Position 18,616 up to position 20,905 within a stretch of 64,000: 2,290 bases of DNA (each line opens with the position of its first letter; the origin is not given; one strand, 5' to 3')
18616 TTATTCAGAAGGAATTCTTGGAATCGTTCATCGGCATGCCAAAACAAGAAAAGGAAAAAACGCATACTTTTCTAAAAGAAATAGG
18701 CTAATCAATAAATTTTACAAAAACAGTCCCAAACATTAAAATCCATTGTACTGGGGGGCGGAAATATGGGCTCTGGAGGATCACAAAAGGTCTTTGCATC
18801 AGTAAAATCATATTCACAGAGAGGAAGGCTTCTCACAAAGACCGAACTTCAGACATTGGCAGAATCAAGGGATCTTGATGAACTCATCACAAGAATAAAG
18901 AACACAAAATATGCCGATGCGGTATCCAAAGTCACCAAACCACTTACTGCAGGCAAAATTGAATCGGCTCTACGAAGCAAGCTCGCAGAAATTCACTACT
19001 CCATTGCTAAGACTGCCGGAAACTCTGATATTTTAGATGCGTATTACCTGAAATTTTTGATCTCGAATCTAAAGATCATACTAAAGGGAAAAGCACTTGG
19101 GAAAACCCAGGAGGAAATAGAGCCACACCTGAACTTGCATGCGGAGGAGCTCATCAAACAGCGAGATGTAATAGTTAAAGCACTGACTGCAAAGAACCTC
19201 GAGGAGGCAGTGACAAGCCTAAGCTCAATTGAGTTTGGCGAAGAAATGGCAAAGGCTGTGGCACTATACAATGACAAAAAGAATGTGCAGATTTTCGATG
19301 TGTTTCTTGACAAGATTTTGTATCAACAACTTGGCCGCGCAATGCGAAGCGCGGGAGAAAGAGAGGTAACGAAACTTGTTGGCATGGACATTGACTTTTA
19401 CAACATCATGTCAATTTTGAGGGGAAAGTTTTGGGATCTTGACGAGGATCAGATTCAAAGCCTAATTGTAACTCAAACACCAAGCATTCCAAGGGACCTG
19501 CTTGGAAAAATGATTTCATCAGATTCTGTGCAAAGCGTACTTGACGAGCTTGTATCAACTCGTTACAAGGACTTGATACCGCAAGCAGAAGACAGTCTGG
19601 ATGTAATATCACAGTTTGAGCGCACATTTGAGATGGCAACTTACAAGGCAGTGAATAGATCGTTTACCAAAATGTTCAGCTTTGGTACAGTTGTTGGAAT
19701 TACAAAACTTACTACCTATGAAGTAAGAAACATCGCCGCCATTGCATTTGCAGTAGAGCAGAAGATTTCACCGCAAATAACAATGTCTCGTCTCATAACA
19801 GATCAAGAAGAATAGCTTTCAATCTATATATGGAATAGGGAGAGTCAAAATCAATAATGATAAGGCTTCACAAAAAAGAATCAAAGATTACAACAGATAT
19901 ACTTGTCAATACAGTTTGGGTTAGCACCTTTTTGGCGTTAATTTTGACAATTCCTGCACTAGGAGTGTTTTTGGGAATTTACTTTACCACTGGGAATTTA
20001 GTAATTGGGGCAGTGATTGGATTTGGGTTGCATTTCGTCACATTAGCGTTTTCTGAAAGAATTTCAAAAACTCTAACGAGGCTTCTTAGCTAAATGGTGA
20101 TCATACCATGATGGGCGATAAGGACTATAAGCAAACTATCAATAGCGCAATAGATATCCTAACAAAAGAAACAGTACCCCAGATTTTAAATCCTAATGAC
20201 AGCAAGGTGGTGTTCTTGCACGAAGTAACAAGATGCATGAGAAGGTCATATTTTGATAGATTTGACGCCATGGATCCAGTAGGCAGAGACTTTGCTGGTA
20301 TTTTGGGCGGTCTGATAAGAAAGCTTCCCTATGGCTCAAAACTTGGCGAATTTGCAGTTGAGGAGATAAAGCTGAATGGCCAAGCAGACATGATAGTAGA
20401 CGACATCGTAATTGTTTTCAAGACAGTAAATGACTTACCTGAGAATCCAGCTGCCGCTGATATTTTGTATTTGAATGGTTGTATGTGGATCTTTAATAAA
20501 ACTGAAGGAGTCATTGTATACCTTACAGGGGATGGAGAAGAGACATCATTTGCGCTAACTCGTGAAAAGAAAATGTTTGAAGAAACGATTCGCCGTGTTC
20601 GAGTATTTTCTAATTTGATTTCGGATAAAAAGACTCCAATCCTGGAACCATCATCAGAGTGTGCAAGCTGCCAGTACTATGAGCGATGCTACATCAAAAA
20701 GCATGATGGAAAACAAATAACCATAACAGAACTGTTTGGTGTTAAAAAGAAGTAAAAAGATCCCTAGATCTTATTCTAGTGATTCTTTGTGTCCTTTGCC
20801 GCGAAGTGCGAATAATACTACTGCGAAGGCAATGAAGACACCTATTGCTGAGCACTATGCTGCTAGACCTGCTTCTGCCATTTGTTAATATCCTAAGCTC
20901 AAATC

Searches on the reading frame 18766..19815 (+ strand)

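Call 64: search_protein_families(library=padloc, proteins=[window:18766-19815:+], max_evalue=0.001)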
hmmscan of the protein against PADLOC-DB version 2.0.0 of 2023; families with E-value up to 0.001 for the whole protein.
window:18766-19815:+ (349 aa): 0 families

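Call 65: search_protein_families(library=pfam, proteins=[window:18766-19815:+], max_evalue=0.001)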
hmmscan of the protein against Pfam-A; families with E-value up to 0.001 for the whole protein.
window:18766-19815:+ (349 aa): 1 family
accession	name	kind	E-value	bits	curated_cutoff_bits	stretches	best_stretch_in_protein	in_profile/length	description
PF01992.21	vATP-synt_AC39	-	1.6e-63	215.5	29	1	19-337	9-334/339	ATP synthase (C/AC39) subunit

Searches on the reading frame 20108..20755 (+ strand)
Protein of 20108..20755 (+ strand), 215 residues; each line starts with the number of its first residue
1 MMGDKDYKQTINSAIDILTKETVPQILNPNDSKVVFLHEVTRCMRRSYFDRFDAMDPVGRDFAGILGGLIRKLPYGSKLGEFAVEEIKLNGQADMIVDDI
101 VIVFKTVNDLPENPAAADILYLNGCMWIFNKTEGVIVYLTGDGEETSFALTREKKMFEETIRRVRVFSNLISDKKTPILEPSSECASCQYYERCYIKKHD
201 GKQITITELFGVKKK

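Call 64: search_protein_families(library=padloc, proteins=[window:20108-20755:+], max_evalue=0.001)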
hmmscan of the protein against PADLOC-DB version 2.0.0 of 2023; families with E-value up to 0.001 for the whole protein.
window:20108-20755:+ (215 aa): 8 families
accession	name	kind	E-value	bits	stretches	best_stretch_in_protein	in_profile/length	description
PDLC01447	Cas4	-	6.4e-09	34.5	1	82-196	47-159/161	"CAS-I,CAS-II,CAS-III,CAS-IV,CAS-V,CAS-VI; acquisition_associated"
PDLC01771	Cas4b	-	2.5e-06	25.8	1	76-197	47-161/162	-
PDLC01250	Cas4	-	2.5e-05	22.6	1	83-195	56-168/168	"CAS-I,CAS-II,CAS-III,CAS-IV,CAS-V,CAS-VI; acquisition_associated"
PDLC00944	Cas4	-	3.7e-05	22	1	131-195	116-177/177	Cas4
PDLC01611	Cas4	-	9.2e-05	20.8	1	131-196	97-158/158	"CAS-I,CAS-II,CAS-III,CAS-IV,CAS-V,CAS-VI; acquisition_associated"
PDLC00943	Cas4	-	0.00011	20.2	1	133-195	119-179/180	CRISPR-associated protein Cas4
PDLC02085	Cas4a2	-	0.00026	19.4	1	126-196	98-163/166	-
PDLC02086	Cas4b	-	0.0005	18.2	1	153-196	121-161/161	-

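Call 65: search_protein_families(library=pfam, proteins=[window:20108-20755:+], max_evalue=0.001)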
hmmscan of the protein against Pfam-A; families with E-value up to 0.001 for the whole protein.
window:20108-20755:+ (215 aa): 1 family
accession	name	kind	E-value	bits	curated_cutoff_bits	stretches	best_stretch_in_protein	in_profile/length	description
PF01930.23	Cas_Cas4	-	0.00021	21.9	22.7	1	132-196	100-160/160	Domain of unknown function DUF83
